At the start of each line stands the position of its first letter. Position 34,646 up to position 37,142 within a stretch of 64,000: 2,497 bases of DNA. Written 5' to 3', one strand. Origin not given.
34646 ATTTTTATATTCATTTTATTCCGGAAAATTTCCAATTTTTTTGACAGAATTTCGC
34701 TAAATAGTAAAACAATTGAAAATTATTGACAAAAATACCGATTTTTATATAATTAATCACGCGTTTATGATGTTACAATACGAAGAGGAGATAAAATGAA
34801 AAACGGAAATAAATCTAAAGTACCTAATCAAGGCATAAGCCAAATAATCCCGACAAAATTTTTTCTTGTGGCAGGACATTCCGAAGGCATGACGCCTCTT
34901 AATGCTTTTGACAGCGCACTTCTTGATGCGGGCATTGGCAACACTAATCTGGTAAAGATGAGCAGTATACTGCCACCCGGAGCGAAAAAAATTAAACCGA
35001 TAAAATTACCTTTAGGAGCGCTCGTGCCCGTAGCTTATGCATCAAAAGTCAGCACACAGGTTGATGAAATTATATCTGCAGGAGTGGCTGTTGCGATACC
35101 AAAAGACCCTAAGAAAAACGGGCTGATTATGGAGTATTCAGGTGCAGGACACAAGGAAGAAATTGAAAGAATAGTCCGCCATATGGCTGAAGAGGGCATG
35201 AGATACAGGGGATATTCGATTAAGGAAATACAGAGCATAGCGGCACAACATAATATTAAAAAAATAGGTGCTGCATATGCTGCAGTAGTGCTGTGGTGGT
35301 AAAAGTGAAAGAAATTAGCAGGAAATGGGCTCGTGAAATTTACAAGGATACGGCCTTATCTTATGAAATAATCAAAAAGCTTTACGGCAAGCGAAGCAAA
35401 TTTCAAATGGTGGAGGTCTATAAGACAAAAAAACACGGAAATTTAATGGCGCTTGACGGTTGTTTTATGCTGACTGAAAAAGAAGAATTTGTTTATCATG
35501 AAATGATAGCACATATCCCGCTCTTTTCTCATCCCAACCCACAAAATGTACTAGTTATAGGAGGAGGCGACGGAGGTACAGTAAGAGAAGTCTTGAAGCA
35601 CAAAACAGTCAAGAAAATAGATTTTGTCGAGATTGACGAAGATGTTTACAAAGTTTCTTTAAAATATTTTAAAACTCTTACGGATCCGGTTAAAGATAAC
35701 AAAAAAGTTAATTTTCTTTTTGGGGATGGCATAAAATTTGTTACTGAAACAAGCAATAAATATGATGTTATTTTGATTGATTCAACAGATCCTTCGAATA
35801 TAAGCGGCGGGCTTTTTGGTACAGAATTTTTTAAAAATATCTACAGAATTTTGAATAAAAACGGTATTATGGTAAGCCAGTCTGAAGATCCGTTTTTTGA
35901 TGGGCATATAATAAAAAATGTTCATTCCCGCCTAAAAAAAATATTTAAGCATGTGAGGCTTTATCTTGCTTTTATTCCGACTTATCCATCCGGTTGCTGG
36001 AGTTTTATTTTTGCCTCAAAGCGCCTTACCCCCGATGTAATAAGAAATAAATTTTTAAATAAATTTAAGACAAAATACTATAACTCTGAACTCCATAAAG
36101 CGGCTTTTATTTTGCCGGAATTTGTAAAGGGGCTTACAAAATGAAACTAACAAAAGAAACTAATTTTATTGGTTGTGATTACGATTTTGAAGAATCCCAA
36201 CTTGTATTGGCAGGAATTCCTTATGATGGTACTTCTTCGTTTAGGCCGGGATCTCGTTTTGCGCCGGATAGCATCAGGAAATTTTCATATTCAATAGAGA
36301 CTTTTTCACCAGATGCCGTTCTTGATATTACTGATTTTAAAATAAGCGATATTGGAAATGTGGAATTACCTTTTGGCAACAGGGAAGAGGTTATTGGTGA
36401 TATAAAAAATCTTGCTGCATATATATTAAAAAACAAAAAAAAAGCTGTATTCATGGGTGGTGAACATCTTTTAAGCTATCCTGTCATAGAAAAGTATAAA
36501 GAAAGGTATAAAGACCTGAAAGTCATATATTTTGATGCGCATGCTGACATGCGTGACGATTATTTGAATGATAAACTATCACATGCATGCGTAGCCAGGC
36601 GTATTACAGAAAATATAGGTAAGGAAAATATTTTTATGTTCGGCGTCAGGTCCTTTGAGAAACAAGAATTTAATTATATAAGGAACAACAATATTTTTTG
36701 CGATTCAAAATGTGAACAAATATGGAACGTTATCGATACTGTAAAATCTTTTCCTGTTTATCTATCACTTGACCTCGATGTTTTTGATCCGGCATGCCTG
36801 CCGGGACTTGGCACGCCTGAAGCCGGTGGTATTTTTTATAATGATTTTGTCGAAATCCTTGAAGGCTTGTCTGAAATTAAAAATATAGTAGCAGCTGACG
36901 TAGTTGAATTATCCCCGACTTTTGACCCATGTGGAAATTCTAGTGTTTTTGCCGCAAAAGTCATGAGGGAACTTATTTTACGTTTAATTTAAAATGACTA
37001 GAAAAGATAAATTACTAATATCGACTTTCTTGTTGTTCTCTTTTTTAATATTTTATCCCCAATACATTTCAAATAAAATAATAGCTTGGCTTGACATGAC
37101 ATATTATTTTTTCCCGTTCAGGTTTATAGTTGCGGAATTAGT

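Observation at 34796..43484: Polyamine biosynthesis genes translationally coupled to a trio of GT-C-like membrane proteins (YfhO plus two DUF2723-TPR proteins)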

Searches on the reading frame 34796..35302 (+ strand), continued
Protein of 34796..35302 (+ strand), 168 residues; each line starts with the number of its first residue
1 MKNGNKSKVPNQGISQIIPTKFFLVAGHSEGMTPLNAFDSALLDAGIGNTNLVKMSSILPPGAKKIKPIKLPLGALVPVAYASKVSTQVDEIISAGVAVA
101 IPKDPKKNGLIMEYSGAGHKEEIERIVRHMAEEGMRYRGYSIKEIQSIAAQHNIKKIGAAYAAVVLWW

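Call 66: find_encoding_contigs(protein=P0294, flank=8000, max_places=2)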
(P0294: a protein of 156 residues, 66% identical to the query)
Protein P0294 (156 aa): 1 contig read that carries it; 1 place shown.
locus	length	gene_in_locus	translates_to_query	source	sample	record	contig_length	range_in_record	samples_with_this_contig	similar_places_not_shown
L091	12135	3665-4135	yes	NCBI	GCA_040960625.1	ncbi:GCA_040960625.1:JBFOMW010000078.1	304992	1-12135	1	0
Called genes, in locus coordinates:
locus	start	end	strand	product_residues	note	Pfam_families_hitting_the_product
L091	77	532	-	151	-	PF13470:PIN_3, PF16289:PIN_12 (weak)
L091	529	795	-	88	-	PF10723:RepB-RCR_reg (weak), PF01402:RHH_1 (weak)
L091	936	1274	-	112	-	-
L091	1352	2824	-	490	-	PF20695:UbiD_N, PF01977:UbiD, PF20696:UbiD_C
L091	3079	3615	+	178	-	PF12844:HTH_19, PF13443:HTH_26 (weak), PF13560:HTH_31, PF13744:HTH_37 (weak), PF01381:HTH_3, PF07883:Cupin_2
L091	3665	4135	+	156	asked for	PF01862:PvlArgDC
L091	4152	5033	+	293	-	PF00491:Arginase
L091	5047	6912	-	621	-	PF00501:AMP-binding, PF13193:AMP-binding_C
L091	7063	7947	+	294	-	PF00892:EamA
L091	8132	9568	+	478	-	PF20695:UbiD_N, PF01977:UbiD, PF20696:UbiD_C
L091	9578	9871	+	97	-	PF09662:Phenyl_P_gamma (weak)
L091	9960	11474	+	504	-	PF00890:FAD_binding_2, PF01266:DAO (weak), PF03486:HI0933_like (weak), PF07992:Pyr_redox_2 (faint), PF12831:FAD_oxidored, PF13450:NAD_binding_8 (weak)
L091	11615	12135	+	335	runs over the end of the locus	PF16868:NMT1_3, PF09084:NMT1, PF12974:Phosphonate-bd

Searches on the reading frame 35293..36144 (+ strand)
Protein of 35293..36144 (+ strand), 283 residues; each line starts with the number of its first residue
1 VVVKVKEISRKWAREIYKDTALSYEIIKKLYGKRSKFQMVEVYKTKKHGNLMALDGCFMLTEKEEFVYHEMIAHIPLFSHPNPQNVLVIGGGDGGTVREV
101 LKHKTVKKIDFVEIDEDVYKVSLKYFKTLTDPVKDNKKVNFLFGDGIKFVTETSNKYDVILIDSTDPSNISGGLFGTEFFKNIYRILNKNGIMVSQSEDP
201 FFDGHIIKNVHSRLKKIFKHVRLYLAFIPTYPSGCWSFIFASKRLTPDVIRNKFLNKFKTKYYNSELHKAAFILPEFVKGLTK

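Call 4: search_protein_families(library=pfam, proteins=[window:35293-36144:+], max_evalue=0.01)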
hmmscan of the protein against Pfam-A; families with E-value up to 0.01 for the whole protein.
window:35293-36144:+ (283 aa): 5 families
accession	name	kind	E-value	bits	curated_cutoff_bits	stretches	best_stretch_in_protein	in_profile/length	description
PF01564.23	Spermine_synth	-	2.7e-63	213.3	22.9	1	65-244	1-179/186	Spermine/spermidine synthase domain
PF17284.7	Spermine_synt_N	-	6.4e-13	48.8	22.1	1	12-62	2-53/53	Spermidine synthase tetramerisation domain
PF05891.18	Methyltransf_PK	-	0.00063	19.8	27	1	87-224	60-195/218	AdoMet dependent proline di-methyltransferase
PF05430.17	Methyltransf_30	-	0.0015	18.9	22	1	134-195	28-88/124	S-adenosyl-L-methionine-dependent methyltransferase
PF08242.18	Methyltransf_12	-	0.007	17.5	30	0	87-163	1-72/98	Methyltransferase domain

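Call 6: search_protein_families(library=ncbifam, proteins=[window:35293-36144:+], max_evalue=0.001)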
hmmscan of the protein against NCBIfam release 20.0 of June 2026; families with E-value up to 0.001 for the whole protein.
window:35293-36144:+ (283 aa): 7 families
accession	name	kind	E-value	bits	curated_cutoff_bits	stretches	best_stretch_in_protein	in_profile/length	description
NF002010.0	PRK00811.1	equivalog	9.4e-106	353.2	260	1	11-280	6-282/287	polyamine aminopropyltransferase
TIGR00417.1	speE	equivalog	1.4e-94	316.4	249.55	1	12-277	1-271/271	spermidine synthase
NF002956.0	PRK03612.1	equivalog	4.3e-42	144.2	472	1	3-276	225-493/522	polyamine aminopropyltransferase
NF002435.0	PRK01581.1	equivalog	3.7e-31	108.6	537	1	29-244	99-314/374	polyamine aminopropyltransferase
NF001811.0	PRK00536.1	equivalog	1.5e-26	93.6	352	1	15-279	6-253/262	spermidine synthase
NF003380.0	PRK04457.1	equivalog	3e-15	55.9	304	1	68-206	56-191/265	polyamine aminopropyltransferase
NF037959.1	MFS_SpdSyn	subfamily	1.6e-09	37.1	40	1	70-242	262-431/480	fused MFS/spermidine synthase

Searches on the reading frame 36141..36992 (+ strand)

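Call 4: search_protein_families(library=pfam, proteins=[window:36141-36992:+], max_evalue=0.01)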
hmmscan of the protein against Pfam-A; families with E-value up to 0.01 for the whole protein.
window:36141-36992:+ (283 aa): 1 family
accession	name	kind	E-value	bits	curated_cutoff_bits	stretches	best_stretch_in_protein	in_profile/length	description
PF00491.26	Arginase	-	1.3e-72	245.1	22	1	20-278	2-277/280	Arginase family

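Call 6: search_protein_families(library=ncbifam, proteins=[window:36141-36992:+], max_evalue=0.001)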
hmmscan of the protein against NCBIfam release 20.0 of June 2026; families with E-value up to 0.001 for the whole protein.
window:36141-36992:+ (283 aa): 5 families
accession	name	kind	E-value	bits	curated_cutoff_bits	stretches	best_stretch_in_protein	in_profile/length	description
TIGR01230.1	agmatinase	equivalog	6.5e-76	255.6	174.3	1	9-280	3-274/275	agmatinase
NF002564.0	PRK02190.1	subfamily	6e-53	180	302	1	16-279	30-298/307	agmatinase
TIGR01227.1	hutG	equivalog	3.2e-28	98.8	229.15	1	16-278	32-305/307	formimidoylglutamase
TIGR01229.1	rocF_arginase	equivalog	2.4e-25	89.5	227.6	1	90-269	74-283/300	arginase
NF010347.0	PRK13775.1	equivalog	2.9e-08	33.4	381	1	67-274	94-319/331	formimidoylglutamase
